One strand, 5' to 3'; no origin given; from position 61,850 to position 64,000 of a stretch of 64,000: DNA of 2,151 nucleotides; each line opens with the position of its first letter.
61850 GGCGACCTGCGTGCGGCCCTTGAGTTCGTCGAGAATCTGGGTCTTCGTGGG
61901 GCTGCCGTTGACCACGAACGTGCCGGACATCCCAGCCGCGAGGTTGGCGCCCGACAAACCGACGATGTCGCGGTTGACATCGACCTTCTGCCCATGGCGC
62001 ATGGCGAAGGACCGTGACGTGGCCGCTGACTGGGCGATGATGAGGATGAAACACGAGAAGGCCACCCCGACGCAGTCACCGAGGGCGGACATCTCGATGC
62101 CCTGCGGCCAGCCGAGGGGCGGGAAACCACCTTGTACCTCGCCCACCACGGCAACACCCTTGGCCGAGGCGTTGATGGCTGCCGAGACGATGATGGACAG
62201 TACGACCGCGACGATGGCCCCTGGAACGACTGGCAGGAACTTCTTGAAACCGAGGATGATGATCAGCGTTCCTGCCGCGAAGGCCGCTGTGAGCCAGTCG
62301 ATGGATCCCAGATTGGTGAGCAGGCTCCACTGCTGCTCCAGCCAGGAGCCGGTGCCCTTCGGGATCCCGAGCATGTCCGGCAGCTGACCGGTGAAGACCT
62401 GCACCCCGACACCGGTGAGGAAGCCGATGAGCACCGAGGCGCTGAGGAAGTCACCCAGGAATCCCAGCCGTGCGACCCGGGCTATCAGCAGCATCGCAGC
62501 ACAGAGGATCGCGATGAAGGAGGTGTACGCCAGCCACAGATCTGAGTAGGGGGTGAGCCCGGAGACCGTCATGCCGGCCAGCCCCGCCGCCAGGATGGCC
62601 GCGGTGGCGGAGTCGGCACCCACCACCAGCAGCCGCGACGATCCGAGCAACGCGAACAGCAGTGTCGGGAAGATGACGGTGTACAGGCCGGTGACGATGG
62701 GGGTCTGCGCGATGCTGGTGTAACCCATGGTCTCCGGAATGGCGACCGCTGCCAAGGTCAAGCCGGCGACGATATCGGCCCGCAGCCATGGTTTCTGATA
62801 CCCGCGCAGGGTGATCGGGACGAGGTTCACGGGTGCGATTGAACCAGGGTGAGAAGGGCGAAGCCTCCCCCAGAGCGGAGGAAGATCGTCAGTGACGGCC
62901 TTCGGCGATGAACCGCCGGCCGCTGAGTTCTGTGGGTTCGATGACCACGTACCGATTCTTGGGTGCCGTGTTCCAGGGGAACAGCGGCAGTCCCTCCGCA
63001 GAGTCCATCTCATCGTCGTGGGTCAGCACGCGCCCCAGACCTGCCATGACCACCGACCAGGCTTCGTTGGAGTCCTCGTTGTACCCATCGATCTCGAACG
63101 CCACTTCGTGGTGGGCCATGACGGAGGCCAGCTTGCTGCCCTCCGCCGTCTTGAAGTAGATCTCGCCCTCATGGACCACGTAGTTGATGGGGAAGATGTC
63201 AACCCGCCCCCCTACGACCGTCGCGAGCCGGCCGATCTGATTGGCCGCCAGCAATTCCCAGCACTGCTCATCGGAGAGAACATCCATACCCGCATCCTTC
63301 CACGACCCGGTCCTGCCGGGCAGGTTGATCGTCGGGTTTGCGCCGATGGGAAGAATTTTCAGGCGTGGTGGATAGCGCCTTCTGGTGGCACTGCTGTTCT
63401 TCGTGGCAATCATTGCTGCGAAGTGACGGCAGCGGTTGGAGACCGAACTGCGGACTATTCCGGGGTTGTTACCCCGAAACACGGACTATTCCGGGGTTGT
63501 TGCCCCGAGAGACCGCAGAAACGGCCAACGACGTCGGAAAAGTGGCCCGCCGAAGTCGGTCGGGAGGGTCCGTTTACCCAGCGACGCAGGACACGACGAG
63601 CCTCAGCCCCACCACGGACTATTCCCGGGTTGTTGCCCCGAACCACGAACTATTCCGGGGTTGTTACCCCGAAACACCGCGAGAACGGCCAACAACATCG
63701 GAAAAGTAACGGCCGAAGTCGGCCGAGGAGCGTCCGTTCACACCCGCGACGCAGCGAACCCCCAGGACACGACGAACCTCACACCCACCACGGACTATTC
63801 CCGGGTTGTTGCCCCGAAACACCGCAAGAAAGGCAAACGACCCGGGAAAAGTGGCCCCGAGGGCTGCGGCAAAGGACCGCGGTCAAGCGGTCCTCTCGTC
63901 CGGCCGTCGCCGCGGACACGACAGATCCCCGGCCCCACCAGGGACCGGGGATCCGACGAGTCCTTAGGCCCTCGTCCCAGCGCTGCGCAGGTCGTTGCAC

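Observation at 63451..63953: Three-unit tandem array (about 170 bp) seeded by a 30-nt hairpin motif; apparently amplified from the sequence next to a terminator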

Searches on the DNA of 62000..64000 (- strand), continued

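Call 65: search_with_rna_model(model_id=R1, sources=[L095, L096], max_evalue=10)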
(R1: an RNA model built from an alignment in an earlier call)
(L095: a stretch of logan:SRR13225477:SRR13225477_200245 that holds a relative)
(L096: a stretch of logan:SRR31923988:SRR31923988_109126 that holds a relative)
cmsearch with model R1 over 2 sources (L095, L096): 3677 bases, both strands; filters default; matches with E-value up to 10: 2.
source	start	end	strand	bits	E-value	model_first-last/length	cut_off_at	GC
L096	2481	2542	-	9.2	0.053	1-69/69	no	0.65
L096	1032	1090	+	9.2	0.055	1-69/69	no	0.69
